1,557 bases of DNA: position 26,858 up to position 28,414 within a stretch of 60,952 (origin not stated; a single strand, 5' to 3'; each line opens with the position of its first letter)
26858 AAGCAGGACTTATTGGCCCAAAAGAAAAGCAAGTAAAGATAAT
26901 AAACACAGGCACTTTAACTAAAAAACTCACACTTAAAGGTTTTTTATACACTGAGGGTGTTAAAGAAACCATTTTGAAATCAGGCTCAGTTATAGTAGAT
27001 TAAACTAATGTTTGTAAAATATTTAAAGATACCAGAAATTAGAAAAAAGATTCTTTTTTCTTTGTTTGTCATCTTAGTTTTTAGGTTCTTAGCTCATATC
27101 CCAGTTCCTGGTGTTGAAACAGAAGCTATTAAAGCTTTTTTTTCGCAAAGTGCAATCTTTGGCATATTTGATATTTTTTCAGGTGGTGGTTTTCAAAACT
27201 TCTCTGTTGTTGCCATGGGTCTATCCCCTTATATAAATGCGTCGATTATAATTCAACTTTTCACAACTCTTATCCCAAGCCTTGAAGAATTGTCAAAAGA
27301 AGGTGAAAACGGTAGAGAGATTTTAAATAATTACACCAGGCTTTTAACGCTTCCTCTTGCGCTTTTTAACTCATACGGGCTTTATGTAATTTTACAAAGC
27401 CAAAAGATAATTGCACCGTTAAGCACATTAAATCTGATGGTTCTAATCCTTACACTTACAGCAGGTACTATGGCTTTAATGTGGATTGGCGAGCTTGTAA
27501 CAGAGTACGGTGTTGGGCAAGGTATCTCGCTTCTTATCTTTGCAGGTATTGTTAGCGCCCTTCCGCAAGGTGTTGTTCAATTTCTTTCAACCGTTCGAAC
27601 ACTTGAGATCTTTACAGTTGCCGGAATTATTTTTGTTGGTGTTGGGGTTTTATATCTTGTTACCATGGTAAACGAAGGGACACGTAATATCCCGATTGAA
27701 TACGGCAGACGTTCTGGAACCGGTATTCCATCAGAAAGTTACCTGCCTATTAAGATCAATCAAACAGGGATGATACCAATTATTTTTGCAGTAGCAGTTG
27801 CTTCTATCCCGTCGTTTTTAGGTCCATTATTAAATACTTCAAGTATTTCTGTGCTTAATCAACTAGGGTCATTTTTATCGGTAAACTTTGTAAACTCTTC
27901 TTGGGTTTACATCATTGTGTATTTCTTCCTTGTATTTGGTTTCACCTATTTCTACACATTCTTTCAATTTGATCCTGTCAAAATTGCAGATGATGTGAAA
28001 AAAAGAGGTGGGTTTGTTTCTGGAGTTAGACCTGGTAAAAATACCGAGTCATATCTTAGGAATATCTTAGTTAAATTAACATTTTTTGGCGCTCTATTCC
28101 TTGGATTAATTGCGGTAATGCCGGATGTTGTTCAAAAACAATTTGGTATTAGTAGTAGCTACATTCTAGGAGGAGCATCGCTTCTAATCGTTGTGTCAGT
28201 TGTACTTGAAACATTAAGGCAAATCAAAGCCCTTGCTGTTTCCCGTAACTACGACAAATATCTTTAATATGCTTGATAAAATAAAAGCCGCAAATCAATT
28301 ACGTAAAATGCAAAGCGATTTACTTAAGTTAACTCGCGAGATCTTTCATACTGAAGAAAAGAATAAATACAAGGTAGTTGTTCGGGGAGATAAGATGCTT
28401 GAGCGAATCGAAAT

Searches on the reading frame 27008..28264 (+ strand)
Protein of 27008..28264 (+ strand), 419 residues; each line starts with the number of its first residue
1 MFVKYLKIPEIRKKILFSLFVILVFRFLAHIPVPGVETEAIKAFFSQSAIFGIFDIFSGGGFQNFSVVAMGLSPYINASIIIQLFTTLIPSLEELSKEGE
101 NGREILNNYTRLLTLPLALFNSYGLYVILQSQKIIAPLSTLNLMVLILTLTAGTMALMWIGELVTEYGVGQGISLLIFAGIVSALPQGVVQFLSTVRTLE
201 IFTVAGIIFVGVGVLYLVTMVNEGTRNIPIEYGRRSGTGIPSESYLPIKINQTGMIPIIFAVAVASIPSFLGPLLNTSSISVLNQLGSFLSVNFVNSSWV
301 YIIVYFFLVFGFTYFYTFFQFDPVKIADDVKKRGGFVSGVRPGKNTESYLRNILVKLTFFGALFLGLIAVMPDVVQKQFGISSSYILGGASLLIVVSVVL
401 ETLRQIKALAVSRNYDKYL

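Call 22: search_protein_families(library=pfam, proteins=[window:27008-28264:+], max_evalue=0.001)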
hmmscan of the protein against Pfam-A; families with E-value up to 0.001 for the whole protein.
window:27008-28264:+ (419 aa): 1 family
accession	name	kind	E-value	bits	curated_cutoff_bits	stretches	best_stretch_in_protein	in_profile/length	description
PF00344.25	SecY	-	1.9e-96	323.5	32.2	1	66-403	1-306/306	SecY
